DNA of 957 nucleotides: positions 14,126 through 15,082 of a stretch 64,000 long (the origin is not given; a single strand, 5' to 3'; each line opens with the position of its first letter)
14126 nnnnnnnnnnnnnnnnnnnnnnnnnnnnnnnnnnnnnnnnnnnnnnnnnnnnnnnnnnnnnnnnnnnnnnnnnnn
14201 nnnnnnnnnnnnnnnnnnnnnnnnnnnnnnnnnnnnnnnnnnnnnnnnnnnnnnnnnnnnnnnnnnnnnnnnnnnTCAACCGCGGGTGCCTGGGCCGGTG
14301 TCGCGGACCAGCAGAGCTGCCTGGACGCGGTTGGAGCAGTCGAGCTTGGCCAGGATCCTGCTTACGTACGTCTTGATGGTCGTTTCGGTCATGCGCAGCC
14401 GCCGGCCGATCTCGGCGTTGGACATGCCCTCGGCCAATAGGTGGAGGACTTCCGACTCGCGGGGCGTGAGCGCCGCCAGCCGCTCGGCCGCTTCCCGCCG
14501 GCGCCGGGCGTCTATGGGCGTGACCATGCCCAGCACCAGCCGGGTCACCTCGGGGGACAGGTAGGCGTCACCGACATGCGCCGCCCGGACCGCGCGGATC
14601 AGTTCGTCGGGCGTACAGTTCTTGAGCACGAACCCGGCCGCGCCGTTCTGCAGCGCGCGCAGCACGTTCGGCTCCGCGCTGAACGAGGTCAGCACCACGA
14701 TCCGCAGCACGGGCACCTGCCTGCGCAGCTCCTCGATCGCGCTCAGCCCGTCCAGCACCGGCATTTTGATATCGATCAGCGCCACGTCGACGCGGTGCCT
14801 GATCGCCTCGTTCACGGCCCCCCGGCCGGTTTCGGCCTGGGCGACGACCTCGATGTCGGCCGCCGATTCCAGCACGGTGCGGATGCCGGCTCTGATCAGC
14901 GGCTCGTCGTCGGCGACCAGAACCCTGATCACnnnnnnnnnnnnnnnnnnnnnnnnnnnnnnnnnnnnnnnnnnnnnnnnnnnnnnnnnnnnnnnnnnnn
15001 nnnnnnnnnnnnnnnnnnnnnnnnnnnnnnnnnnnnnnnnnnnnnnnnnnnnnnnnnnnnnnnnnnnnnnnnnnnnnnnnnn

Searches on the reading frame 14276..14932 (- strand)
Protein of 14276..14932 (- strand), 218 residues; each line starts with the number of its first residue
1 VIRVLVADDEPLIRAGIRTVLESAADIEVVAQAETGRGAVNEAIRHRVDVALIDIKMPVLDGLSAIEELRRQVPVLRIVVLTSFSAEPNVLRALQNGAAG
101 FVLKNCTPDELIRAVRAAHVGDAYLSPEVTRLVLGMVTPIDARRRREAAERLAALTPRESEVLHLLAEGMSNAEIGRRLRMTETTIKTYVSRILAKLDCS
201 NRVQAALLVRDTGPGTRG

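Call 20: search_protein_families(library=pfam, proteins=[window:14276-14932:-])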
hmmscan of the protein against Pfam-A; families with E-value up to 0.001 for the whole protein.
window:14276-14932:- (218 aa): 5 families
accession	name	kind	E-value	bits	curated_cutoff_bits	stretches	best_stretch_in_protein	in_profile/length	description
PF00072.30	Response_reg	-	1.9e-27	96.1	30.2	1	4-116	1-111/111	Response regulator receiver domain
PF00196.25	GerE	-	6.2e-19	67.8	23.5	1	154-208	2-56/57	Bacterial regulatory proteins, luxR family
PF08281.18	Sigma70_r4_2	-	1.2e-09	38.1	25.7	1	147-197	3-54/54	Sigma-70, region 4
PF04545.22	Sigma70_r4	-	1.1e-05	25.3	24.1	1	152-197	2-48/50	Sigma-70, region 4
PF04218.19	CENP-B_N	-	0.00028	20.9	21.2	1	153-190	5-43/53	CENP-B N-terminal DNA-binding domain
